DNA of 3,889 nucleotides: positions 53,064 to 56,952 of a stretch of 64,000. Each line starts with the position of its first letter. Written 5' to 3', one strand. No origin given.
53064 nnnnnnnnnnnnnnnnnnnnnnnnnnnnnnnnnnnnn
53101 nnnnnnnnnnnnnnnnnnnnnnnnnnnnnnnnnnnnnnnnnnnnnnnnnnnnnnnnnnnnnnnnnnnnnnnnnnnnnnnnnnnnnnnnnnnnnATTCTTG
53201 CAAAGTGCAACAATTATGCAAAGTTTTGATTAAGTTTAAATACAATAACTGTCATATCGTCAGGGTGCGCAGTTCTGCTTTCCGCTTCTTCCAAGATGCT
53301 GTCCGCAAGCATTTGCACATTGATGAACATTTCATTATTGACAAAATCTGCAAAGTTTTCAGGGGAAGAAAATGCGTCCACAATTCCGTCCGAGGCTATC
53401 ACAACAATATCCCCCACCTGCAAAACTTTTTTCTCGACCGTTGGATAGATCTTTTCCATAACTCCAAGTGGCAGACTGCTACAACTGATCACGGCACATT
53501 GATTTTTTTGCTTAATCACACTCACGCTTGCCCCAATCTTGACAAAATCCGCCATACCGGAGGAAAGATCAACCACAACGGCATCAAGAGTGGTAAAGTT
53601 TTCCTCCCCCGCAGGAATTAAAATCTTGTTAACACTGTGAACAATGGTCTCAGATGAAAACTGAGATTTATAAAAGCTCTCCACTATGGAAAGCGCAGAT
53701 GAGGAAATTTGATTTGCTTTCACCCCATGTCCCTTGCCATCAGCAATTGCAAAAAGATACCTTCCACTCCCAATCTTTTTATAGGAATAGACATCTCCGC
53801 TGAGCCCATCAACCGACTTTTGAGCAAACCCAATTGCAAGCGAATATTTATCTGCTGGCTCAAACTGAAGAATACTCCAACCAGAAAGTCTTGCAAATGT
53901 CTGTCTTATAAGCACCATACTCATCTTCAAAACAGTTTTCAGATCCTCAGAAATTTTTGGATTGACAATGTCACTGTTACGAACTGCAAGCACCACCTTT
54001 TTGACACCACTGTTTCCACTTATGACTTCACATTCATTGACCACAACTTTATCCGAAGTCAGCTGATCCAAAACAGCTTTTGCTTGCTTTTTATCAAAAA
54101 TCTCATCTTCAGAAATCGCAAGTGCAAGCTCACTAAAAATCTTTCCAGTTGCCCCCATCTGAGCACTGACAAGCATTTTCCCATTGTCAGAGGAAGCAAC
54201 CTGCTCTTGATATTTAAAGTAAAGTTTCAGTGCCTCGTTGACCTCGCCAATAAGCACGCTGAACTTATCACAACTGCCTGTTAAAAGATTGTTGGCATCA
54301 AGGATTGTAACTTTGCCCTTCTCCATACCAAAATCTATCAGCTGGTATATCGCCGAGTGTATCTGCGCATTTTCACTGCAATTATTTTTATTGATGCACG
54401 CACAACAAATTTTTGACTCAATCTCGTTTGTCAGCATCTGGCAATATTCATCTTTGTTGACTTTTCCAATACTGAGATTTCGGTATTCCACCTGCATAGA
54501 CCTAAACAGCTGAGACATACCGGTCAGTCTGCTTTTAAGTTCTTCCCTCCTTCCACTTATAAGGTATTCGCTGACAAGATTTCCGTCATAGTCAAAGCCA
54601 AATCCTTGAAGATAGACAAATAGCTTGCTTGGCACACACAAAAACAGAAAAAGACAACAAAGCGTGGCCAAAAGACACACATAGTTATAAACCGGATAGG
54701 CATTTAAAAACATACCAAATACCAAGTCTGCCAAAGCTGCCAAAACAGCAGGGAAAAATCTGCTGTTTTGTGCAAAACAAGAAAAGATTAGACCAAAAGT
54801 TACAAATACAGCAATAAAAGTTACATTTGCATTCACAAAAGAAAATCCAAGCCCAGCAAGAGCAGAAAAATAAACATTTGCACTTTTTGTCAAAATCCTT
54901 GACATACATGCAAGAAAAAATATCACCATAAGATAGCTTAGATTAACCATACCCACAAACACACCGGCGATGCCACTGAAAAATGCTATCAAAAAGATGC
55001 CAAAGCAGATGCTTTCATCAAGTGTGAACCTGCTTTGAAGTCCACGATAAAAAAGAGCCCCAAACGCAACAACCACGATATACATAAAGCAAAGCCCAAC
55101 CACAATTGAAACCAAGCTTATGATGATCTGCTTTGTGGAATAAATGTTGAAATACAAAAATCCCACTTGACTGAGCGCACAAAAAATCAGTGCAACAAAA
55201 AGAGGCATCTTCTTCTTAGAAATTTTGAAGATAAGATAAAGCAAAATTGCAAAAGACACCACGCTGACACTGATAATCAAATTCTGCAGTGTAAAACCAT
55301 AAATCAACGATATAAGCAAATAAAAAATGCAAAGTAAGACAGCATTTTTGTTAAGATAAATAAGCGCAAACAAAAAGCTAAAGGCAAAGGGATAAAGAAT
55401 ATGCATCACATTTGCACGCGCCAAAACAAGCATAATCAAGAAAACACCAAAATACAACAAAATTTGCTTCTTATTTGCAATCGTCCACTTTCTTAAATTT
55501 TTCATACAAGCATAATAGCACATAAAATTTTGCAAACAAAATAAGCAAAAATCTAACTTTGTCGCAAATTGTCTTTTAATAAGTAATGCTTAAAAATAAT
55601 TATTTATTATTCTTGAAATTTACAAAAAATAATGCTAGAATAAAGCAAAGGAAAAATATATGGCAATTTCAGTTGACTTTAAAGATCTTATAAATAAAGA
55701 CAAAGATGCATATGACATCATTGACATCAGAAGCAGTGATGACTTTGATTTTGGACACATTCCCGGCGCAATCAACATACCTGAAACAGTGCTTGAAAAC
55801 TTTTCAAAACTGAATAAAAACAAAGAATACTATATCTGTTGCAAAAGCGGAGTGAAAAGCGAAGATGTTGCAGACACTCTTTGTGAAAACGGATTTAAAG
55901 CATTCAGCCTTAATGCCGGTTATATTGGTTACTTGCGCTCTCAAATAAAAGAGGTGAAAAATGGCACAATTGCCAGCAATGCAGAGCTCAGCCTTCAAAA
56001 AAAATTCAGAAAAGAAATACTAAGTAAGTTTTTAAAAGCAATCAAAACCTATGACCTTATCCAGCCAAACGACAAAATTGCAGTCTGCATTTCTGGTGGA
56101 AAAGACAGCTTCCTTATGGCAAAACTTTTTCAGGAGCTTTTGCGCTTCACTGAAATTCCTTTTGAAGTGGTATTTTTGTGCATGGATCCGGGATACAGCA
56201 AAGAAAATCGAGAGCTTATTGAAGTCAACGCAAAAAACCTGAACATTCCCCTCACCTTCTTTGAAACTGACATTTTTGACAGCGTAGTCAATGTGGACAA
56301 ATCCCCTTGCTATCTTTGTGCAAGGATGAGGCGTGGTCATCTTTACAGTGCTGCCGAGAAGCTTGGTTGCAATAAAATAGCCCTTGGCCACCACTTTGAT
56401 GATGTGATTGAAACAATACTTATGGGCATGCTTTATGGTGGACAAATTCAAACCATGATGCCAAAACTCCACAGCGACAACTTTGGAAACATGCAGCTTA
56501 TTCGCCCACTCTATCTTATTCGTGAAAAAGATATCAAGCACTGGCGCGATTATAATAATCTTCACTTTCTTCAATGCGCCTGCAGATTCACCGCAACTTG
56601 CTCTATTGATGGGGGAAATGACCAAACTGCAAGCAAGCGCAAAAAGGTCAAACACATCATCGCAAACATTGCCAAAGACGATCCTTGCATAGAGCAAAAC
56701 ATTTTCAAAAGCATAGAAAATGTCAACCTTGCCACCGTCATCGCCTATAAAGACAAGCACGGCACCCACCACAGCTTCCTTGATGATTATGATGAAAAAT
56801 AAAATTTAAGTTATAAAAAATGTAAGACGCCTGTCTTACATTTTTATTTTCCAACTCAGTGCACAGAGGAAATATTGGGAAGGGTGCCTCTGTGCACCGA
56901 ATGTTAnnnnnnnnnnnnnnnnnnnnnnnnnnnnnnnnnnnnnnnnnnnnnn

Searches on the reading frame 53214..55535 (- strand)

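Call 54: search_protein_families(library=pfam, proteins=[window:53214-55535:-])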
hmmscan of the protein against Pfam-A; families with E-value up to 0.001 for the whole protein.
window:53214-55535:- (773 aa): 2 families
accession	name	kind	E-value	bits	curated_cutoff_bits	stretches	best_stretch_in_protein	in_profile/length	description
PF07228.17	SpoIIE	-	1.2e-26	94.3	25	1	590-768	2-191/192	Stage II sporulation protein E (SpoIIE)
PF19732.4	SpoIIE_N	-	1.8e-23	83.4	27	1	29-577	42-602/605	Stage II sporulation protein E N-terminal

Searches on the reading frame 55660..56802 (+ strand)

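Call 54: search_protein_families(library=pfam, proteins=[window:55660-56802:+])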
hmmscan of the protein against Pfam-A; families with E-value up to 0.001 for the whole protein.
window:55660-56802:+ (380 aa): 2 families
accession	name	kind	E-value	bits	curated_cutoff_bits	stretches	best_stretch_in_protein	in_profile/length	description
PF01171.26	ATP_bind_3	-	8.7e-17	61.9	27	1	139-304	1-164/182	PP-loop family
PF00581.25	Rhodanese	-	9.9e-15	55.3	22.2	1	7-90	5-98/102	Rhodanese-like domain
